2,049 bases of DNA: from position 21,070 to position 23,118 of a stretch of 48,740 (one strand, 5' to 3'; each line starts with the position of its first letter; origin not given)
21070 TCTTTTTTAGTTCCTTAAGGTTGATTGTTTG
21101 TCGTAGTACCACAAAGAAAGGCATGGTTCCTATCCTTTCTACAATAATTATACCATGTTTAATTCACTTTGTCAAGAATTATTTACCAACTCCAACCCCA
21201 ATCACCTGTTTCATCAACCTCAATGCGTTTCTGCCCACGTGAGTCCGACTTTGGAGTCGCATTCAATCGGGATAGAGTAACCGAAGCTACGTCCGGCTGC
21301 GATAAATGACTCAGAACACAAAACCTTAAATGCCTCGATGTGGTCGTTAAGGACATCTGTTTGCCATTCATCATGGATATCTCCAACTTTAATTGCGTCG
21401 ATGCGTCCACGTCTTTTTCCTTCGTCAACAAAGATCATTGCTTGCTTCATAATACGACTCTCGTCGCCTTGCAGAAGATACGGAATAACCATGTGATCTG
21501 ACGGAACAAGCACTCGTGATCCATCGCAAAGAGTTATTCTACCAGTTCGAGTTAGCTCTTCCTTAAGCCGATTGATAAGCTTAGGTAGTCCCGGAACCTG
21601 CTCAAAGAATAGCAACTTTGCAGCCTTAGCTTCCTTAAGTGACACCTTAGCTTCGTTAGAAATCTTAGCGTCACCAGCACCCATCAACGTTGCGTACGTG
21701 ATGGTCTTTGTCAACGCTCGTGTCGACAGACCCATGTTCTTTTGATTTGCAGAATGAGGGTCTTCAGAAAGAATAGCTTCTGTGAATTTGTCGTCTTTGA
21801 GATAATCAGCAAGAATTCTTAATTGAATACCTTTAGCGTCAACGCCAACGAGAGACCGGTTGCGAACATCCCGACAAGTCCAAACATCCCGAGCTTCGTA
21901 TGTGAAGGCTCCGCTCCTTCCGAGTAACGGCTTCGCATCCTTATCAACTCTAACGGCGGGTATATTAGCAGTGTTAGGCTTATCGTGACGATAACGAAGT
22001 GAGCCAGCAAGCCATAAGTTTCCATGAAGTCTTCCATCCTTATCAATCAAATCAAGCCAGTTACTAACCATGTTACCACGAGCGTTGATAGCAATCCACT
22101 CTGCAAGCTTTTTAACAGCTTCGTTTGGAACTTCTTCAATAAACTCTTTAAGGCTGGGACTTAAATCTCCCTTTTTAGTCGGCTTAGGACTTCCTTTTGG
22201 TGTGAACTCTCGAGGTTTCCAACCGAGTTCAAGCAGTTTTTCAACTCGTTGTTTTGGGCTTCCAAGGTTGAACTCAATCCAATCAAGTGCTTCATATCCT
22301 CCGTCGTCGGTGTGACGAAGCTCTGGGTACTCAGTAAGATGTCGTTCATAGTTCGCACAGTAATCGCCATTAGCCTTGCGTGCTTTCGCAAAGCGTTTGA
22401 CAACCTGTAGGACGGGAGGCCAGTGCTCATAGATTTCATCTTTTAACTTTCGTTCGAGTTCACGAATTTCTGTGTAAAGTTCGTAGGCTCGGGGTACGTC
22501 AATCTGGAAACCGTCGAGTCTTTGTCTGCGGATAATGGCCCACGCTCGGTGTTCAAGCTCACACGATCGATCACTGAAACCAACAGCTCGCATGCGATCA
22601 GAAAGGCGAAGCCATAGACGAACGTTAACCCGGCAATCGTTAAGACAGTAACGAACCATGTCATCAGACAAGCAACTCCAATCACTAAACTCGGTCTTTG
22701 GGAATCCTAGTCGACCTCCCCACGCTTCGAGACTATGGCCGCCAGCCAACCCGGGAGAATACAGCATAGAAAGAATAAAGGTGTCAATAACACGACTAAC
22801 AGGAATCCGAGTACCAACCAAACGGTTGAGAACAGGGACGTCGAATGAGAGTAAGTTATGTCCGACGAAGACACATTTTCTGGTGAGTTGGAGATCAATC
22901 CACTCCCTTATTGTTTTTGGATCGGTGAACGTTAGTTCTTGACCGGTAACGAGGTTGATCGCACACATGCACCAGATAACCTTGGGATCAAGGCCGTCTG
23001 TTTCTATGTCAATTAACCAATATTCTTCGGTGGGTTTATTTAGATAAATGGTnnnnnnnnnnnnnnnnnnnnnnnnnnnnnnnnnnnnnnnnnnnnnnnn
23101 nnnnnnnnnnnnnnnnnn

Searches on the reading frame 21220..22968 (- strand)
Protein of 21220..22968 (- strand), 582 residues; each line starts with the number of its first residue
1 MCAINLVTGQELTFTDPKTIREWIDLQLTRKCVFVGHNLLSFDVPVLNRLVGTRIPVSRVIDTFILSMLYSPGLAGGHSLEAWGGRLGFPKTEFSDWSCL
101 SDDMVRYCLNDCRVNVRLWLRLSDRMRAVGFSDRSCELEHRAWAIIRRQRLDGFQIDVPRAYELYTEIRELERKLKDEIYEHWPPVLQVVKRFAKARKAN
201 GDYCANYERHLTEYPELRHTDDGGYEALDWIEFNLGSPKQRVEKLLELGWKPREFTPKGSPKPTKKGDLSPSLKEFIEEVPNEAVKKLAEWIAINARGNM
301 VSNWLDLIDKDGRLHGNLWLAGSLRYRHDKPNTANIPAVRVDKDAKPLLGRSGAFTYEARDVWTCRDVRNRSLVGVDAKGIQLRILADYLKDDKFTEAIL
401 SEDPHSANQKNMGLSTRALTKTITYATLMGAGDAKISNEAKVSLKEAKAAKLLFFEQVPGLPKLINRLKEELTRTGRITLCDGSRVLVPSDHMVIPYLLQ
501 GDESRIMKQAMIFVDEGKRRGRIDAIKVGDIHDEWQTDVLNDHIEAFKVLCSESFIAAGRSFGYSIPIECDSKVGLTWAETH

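Call 11: search_protein_families(library=pfam, proteins=[window:21220-22968:-], max_evalue=0.001)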
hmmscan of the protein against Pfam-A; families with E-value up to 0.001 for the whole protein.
window:21220-22968:- (582 aa): 1 family
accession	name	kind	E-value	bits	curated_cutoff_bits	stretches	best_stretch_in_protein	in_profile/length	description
PF00476.26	DNA_pol_A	-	1.4e-26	93.8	34.3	1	221-580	19-381/381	DNA polymerase family A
